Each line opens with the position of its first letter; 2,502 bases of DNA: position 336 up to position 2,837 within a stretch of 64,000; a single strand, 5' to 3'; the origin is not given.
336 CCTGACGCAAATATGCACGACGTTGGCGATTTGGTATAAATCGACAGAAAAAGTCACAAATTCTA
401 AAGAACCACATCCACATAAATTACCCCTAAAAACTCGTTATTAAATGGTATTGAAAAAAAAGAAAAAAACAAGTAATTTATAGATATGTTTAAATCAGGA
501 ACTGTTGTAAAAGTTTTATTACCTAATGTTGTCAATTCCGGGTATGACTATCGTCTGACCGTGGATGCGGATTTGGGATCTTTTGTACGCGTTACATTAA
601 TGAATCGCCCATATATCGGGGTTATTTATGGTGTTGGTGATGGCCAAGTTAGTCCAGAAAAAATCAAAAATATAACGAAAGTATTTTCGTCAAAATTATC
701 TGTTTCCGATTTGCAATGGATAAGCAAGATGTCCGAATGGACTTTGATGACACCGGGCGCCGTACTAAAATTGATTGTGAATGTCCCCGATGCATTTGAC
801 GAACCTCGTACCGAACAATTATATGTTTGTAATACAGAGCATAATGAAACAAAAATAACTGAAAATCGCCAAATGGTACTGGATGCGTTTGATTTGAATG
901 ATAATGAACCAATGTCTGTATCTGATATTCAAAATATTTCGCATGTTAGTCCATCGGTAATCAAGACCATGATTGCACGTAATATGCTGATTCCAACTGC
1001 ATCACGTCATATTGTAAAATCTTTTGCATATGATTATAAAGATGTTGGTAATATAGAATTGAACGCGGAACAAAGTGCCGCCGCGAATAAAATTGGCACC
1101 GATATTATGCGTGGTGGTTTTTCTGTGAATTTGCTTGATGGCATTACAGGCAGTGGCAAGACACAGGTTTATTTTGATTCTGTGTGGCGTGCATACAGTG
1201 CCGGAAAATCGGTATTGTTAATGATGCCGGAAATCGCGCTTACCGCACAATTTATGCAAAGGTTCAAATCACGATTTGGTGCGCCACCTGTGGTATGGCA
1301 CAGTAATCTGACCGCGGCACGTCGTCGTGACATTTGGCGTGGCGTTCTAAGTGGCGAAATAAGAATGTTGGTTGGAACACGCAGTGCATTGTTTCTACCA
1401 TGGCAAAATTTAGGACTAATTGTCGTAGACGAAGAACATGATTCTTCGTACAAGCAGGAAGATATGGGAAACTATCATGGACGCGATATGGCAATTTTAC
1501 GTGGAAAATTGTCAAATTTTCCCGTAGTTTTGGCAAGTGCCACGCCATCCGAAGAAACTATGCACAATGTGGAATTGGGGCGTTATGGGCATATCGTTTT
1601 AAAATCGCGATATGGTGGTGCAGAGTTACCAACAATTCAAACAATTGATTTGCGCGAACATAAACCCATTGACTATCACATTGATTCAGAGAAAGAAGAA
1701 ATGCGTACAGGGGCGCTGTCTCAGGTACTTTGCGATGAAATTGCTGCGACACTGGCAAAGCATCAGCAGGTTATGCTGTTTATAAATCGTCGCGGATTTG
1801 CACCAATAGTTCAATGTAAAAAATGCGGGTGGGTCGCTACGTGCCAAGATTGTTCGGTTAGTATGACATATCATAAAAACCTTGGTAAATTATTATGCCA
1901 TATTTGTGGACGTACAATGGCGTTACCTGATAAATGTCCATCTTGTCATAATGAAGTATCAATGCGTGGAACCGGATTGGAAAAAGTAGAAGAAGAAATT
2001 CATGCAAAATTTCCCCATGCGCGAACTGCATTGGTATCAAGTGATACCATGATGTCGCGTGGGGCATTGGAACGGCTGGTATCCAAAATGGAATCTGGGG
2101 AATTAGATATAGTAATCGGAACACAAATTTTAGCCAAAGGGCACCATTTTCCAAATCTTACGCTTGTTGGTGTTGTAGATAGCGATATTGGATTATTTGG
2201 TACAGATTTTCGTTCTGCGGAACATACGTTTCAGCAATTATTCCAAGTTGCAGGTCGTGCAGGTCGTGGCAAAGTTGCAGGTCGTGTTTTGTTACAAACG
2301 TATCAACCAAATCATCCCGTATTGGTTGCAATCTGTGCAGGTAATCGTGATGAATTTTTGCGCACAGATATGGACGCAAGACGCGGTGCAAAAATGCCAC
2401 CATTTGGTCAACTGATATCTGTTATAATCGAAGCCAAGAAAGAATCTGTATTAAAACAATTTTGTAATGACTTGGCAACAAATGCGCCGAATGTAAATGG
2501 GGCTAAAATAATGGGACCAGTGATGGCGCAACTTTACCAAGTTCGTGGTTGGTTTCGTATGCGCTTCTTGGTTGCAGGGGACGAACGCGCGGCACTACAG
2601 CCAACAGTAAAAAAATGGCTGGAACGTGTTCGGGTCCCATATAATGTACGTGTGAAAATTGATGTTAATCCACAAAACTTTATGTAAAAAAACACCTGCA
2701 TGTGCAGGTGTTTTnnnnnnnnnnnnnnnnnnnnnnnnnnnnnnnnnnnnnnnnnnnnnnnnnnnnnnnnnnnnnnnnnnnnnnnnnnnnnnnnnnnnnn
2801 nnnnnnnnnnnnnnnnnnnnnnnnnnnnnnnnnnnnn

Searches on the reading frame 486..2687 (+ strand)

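Call 73: search_protein_families(library=pfam, proteins=[window:486-2687:+], max_evalue=0.01)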
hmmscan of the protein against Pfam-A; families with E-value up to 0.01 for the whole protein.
window:486-2687:+ (733 aa): 7 families
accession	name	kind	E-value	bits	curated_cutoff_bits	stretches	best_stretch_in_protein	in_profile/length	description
PF00270.35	DEAD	-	8.7e-17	61.8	26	1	217-359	19-164/167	DEAD/DEAH box helicase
PF18074.6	PriA_C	-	3.6e-16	60.2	26.9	1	639-729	1-95/95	Primosomal protein N C-terminal domain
PF04851.21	ResIII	-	2.3e-11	44.3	22.5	1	190-324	2-141/164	Type III restriction enzyme, res subunit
PF18319.7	Zn_ribbon_PriA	-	5.7e-10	39.4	26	1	453-478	1-26/27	PriA DNA helicase Cys-rich region (CRR) domain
PF17764.6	PriA_3primeBD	-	8.2e-10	38.9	22.7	1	9-97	1-94/96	3'DNA-binding domain (3'BD)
PF00271.37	Helicase_C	-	2.9e-08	34.4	23.5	1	520-595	46-109/110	Helicase conserved C-terminal domain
PF07191.17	Zn_ribbon_6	-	0.0024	18.3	25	1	452-492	2-40/67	Double zinc ribbon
